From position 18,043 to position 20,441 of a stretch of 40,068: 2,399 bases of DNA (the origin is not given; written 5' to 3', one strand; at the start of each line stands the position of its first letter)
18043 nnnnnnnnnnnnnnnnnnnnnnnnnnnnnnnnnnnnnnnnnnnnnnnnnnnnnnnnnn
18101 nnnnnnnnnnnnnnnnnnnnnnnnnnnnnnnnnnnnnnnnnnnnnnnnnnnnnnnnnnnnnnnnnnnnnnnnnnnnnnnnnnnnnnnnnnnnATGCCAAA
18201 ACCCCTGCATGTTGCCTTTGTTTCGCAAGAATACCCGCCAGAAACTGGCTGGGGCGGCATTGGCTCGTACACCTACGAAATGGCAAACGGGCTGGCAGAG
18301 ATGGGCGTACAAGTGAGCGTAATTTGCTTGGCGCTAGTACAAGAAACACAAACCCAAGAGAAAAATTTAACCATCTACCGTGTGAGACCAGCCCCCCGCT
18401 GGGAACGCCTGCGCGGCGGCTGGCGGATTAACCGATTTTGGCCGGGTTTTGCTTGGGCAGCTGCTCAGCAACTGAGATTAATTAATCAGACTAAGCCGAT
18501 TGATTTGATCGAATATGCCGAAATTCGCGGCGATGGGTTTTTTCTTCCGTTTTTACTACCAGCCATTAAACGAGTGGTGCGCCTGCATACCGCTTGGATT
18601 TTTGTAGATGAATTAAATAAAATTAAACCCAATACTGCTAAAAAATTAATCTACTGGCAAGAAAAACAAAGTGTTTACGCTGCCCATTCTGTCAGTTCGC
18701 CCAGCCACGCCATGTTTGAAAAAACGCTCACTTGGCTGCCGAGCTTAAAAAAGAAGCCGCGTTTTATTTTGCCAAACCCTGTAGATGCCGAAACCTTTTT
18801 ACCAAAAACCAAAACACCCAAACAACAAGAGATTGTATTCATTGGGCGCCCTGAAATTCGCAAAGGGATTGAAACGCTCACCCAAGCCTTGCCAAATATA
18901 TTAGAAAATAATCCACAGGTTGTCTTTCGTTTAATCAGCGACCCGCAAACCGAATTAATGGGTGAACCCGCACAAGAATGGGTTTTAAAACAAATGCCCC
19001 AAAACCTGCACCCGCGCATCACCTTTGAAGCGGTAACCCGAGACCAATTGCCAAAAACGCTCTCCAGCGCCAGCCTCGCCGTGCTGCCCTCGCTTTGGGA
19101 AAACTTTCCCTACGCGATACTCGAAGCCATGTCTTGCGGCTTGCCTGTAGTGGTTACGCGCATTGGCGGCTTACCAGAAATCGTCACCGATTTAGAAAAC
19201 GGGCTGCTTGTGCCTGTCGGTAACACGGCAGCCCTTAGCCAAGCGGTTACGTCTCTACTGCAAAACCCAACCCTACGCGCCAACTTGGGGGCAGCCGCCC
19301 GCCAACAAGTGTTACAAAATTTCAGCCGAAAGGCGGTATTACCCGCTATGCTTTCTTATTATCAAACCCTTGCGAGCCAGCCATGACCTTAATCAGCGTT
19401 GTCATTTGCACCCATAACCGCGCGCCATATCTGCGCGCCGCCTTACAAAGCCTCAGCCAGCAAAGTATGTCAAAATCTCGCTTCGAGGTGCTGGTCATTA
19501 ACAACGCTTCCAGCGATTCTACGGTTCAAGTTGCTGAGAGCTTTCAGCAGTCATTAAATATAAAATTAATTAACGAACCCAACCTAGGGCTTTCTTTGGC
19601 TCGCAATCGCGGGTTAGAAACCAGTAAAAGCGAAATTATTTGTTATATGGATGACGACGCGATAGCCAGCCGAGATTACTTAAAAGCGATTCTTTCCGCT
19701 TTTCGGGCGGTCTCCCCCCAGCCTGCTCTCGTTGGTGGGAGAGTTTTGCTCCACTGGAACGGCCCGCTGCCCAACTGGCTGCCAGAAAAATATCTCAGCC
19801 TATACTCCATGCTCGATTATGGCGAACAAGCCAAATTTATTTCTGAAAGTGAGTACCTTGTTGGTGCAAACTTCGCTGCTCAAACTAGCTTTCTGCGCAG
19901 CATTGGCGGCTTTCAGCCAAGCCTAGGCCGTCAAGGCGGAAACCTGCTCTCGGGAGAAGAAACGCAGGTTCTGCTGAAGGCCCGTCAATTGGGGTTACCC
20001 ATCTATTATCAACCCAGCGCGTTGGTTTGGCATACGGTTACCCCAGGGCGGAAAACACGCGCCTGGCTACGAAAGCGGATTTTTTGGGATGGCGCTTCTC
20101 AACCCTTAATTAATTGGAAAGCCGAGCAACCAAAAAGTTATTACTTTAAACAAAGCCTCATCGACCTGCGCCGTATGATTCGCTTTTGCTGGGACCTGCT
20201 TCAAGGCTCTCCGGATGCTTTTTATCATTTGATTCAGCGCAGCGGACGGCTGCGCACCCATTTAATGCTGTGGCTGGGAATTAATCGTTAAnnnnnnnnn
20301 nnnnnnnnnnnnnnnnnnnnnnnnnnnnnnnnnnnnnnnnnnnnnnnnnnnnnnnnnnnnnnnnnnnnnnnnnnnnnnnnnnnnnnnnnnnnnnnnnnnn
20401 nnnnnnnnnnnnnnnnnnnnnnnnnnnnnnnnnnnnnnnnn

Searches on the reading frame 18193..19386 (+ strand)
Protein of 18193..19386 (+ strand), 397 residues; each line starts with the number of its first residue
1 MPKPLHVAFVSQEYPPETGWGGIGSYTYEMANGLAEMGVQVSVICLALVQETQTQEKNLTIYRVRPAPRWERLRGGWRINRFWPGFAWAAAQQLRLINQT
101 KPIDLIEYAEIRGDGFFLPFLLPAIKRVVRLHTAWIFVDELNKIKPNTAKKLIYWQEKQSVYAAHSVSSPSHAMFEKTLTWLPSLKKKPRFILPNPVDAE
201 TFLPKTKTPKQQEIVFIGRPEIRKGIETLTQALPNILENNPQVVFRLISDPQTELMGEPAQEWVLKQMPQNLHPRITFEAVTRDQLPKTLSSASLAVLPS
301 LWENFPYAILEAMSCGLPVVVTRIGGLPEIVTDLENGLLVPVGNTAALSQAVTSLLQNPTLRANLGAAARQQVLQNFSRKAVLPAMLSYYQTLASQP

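Call 3: search_protein_families(library=pfam, proteins=[window:18193-19386:+], max_evalue=0.01)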
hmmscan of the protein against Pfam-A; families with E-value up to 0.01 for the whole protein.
window:18193-19386:+ (397 aa): 7 families
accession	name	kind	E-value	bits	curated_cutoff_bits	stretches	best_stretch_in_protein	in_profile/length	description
PF00534.26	Glycos_transf_1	-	7.9e-33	113.8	26.4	1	207-372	11-172/172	Glycosyl transferases group 1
PF13692.12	Glyco_trans_1_4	-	1.3e-31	110.2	27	1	212-358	2-142/142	Glycosyl transferases group 1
PF13439.12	Glyco_transf_4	-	4.7e-14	53.2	28.5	1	20-200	1-169/170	Glycosyltransferase Family 4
PF20706.3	GT4-conflict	-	9.5e-13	48.3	26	1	187-373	172-372/385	Family 4 Glycosyltransferase in conflict systems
PF13579.12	Glyco_trans_4_4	-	2.9e-12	47.7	29.7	1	21-180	1-144/158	Glycosyl transferase 4-like domain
PF13524.12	Glyco_trans_1_2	-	2.7e-08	34.3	25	1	279-381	33-137/144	Glycosyl transferase-like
PF08323.17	Glyco_transf_5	-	0.00021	21.5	22.7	1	6-63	1-58/239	Starch synthase catalytic domain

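Call 6: search_protein_families(library=ncbifam, proteins=[window:18193-19386:+], max_evalue=0.001)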
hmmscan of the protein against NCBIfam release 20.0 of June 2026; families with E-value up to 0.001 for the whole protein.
window:18193-19386:+ (397 aa): 41 families (the best 25 are shown)
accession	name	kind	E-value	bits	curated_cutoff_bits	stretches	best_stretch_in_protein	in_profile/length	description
TIGR02149.1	glgA_Coryne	subfamily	2.5e-31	109.2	302.4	1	5-392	1-389/391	glycogen synthase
NF041876.1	EPS_EpsE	equivalog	3.1e-29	102.4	400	1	172-380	170-383/389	exopolysaccharide biosynthesis GT4 family glycosyltransferase EpsE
TIGR03088.1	stp2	hypoth_equivalog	2e-26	92.9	409.05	1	204-392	187-372/374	TIGR03088 family PEP-CTERM/XrtA system glycosyltransferase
TIGR03999.1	thiol_BshA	equivalog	9e-26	90.7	273.7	1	160-394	141-374/375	N-acetyl-alpha-D-glucosaminyl L-malate synthase BshA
TIGR03449.1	mycothiol_MshA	equivalog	1.4e-21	76.9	462.5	1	211-393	220-403/406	D-inositol-3-phosphate glycosyltransferase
NF047684.1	TeichurnBiosyTuaC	equivalog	2.3e-18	66.3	550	1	206-393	213-389/391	teichuronic acid biosynthesis protein TuaC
NF038295.1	EPS_HpsP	equivalog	6.6e-18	64.9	550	1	210-393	206-387/388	hormogonium polysaccharide biosynthesis glycosyltransferase HpsP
TIGR04157.1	glyco_rSAM_CFB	subfamily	3.7e-17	62.4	400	1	211-383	227-399/406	TIGR04157 family glycosyltransferase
NF053787.1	GlcN_PG_synth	equivalog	4e-17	62.1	480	1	166-394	146-360/361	N-acetylglucosaminyl phosphatidylglycerol synthase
NF038229.1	Glyco4_Geo_Pelo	equivalog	2.3e-15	56.4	400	1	159-393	105-336/338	GPMC system family 4 glycosyltransferase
NF038298.1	EPS_HpsO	equivalog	2.6e-15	56.1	575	1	214-393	204-387/388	hormogonium polysaccharide biosynthesis glycosyltransferase HpsO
NF007640.0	PRK10307.1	subfamily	2.9e-14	52.8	276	1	141-389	149-403/411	WcaI family glycosyltransferase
NF046085.1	XrtY_assoc_Gly1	equivalog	6.1e-13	48.4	400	1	190-394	184-385/387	XrtY-associated glycosyltransferase XYAG1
TIGR02472.1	sucr_P_syn_N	equivalog_domain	8.1e-13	48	576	1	205-382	242-430/439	sucrose-phosphate synthase, putative, glycosyltransferase domain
TIGR02095.1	glgA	subfamily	2.7e-12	46.1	328.45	1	210-360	293-443/477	glycogen/starch synthase, ADP-glucose type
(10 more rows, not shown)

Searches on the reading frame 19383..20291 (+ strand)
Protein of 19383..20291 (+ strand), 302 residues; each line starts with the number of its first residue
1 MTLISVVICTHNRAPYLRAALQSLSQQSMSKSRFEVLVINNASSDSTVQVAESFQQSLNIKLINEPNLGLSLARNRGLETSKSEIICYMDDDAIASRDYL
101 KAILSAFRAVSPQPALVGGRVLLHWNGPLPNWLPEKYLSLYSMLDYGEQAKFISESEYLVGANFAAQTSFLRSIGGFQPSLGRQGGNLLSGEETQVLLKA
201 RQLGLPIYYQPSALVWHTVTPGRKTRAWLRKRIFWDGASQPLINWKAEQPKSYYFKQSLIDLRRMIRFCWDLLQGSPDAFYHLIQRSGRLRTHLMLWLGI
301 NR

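Call 3: search_protein_families(library=pfam, proteins=[window:19383-20291:+], max_evalue=0.01)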
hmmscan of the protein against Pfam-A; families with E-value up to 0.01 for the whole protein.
window:19383-20291:+ (302 aa): 5 families
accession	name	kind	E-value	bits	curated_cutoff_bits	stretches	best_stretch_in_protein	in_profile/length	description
PF00535.33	Glycos_transf_2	-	1e-26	94.3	23.3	1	5-109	1-105/168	Glycosyl transferase family 2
PF13641.12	Glyco_tranf_2_3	-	2.9e-18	67.2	27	1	4-225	3-217/230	Glycosyltransferase like family 2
PF10111.15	Glyco_tranf_2_2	-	1.2e-11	45.1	27.3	1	5-105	1-104/276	Glycosyltransferase like family 2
PF13632.12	Glyco_trans_2_3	-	2e-05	24.9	27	1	85-256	1-155/198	Glycosyl transferase family group 2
PF13506.12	Glyco_transf_21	-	0.00018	21.5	21.7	1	76-179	24-122/174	Glycosyl transferase family 21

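Call 6: search_protein_families(library=ncbifam, proteins=[window:19383-20291:+], max_evalue=0.001)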
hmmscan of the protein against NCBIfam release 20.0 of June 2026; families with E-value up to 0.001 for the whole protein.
window:19383-20291:+ (302 aa): 19 families
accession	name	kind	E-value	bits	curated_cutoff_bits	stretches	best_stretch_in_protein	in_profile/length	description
NF041394.1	GtaseAglG_Halo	equivalog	3.5e-34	118.4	440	1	4-247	3-245/304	glucosyl-dolichyl phosphate glucuronosyltransferase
NF038302.1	EPS_HpsE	equivalog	1.4e-31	109.6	300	1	4-270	3-278/307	hormogonium polysaccharide biosynthesis glycosyltransferase HpsE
NF041875.1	EPS_EpsD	equivalog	4.7e-29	101.8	370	1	4-232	1-220/325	exopolysaccharide biosynthesis glycosyltransferase EpsD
TIGR03965.1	mycofact_glyco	equivalog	2e-28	99.5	280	1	4-242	76-303/467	mycofactocin biosynthesis glycosyltransferase MftF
NF007482.0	PRK10073.1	equivalog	9.2e-16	57.7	423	1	2-99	6-103/334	glycosyltransferase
NF038299.1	EPS_HpsN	equivalog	2.4e-14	53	425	1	3-122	2-120/317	hormogonium polysaccharide biosynthesis glycosyltransferase HpsN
TIGR03937.1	PgaC_IcaA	equivalog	1.9e-11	43.6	422.3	1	3-113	46-156/407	poly-beta-1,6-N-acetyl-D-glucosamine synthase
TIGR04283.1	glyco_like_mftF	equivalog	1.1e-09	38.2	182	1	4-156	1-146/221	TIGR04283 family arsenosugar biosynthesis glycosyltransferase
NF047683.1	TeichurnBiosyTuaG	equivalog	6e-09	35.9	400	1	3-103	7-107/252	teichuronic acid biosynthesis protein TuaG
NF050050.1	ProtGlycPglI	equivalog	8e-09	35.3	500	1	2-103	2-104/306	GalNAc(5)-diNAcBac-PP-undecaprenol beta-1,3-glucosyltransferase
TIGR03111.1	glyc2_xrt_Gpos1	hypoth_equivalog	2.2e-08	33.3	363.95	1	4-125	51-173/439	TIGR03111 family XrtG-associated glycosyltransferase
NF053739.1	GlytfEpsEBac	equivalog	9.6e-06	24.8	450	1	4-100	3-100/265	glycosyltransferase EpsE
TIGR01556.1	rhamnosyltran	subfamily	2.7e-05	23.5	200.55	1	26-220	14-203/281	rhamnosyltransferase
TIGR04009.1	wcaE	equivalog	8e-05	22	369.2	1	4-98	3-98/248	colanic acid biosynthesis glycosyltransferase WcaE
NF047588.1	GlcsyltransPgfSStrep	equivalog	8.9e-05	21.8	500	1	4-108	3-111/308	glycosyltransferase PgfS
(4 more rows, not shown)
